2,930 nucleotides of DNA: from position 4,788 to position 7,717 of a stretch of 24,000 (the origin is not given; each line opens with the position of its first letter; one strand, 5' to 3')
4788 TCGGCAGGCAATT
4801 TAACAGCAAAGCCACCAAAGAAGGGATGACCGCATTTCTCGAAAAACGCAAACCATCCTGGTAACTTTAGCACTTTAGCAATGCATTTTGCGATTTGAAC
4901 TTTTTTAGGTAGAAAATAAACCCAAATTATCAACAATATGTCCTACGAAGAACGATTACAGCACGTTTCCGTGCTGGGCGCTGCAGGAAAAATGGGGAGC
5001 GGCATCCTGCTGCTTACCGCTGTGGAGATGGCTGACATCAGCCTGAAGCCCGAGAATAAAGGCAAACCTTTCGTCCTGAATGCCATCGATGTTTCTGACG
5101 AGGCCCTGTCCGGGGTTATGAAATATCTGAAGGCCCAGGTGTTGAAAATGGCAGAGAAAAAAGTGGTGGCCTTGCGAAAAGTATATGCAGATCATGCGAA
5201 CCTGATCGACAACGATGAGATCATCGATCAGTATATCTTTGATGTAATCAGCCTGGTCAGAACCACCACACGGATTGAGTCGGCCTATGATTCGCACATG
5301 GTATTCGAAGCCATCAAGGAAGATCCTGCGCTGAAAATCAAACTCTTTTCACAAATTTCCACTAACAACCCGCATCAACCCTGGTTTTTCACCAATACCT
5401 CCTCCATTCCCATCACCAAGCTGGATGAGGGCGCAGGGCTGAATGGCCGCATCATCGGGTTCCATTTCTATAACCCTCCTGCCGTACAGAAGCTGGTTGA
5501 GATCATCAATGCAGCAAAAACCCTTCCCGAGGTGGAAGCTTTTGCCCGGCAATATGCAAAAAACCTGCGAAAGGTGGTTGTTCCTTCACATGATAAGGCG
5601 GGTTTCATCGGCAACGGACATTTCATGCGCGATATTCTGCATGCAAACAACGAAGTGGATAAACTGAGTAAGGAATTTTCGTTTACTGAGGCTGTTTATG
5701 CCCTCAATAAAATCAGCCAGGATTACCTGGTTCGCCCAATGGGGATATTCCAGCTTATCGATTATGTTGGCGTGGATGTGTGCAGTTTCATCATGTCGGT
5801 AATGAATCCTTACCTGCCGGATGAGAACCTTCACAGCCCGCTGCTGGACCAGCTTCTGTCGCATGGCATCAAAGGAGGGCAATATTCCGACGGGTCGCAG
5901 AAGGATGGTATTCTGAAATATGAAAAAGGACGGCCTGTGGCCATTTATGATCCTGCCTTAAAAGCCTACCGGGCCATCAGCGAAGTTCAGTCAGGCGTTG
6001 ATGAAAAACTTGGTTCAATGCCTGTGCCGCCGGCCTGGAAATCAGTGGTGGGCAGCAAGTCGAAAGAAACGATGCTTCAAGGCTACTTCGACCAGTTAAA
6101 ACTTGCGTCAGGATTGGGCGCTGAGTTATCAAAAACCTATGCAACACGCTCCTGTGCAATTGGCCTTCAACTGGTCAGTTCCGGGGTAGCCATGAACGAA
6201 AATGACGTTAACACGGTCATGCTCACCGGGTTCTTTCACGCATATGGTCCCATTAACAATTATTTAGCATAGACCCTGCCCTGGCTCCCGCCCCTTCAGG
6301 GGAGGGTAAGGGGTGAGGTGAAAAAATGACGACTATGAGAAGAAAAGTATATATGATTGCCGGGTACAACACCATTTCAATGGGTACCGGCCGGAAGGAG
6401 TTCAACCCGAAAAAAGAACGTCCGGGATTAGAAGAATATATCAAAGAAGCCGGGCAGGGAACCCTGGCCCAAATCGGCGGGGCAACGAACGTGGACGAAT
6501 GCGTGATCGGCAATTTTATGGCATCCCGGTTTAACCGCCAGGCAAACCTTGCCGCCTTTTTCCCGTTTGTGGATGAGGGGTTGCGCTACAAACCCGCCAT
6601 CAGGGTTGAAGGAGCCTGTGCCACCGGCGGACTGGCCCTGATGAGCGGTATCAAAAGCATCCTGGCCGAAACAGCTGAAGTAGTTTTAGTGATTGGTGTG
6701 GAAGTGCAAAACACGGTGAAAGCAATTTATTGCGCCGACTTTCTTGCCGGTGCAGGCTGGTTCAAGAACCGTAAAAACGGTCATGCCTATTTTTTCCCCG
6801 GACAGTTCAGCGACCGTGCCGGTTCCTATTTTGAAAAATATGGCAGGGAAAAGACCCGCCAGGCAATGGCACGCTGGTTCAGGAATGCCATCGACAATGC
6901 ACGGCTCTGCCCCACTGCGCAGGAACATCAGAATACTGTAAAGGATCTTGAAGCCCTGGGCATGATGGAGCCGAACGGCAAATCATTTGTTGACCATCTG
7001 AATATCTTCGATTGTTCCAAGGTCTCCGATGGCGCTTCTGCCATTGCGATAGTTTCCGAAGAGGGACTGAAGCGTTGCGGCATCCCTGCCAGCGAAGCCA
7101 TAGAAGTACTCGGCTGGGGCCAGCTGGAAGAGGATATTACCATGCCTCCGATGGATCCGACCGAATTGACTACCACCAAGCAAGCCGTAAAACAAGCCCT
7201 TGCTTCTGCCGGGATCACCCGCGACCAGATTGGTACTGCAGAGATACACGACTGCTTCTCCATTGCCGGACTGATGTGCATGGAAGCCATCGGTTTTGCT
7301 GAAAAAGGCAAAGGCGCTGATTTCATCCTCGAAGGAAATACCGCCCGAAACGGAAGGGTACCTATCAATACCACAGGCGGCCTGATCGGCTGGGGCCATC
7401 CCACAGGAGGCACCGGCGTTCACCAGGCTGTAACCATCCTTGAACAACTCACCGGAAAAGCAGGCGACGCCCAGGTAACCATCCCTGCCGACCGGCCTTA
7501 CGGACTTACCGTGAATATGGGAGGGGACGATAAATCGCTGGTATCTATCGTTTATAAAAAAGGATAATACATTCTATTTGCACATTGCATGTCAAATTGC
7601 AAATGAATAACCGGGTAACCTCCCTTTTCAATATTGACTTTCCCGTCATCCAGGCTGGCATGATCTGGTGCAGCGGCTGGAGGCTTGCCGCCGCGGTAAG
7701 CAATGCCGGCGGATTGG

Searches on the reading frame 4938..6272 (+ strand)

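Call 29: search_protein_families(library=pfam, proteins=[window:4938-6272:+], max_evalue=0.01)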
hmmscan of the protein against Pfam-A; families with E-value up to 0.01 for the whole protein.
window:4938-6272:+ (444 aa): 2 families
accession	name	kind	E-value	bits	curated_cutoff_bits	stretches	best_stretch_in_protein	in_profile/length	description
PF02737.24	3HCDH_N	-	6e-30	104.9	22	1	10-218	2-178/180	3-hydroxyacyl-CoA dehydrogenase, NAD binding domain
PF00725.27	3HCDH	-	3.3e-07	31.2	22.1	1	266-315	39-89/97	3-hydroxyacyl-CoA dehydrogenase, C-terminal domain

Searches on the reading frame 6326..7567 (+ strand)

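Call 29: search_protein_families(library=pfam, proteins=[window:6326-7567:+], max_evalue=0.01)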
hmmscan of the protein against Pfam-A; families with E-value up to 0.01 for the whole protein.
window:6326-7567:+ (413 aa): 4 families
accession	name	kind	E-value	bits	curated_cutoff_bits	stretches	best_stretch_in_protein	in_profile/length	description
PF22691.2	Thiolase_C_1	-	2e-31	109.1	28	1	277-410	14-142/144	Thiolase C-terminal domain-like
PF02803.24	Thiolase_C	-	4.9e-12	46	27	1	276-382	15-104/123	Thiolase, C-terminal domain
PF00108.29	Thiolase_N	-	4.1e-08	33.3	26.4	1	41-127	29-114/260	Thiolase, N-terminal domain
PF00109.32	ketoacyl-synt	-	4.3e-05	23.7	20.8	1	90-136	166-212/252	Beta-ketoacyl synthase, N-terminal domain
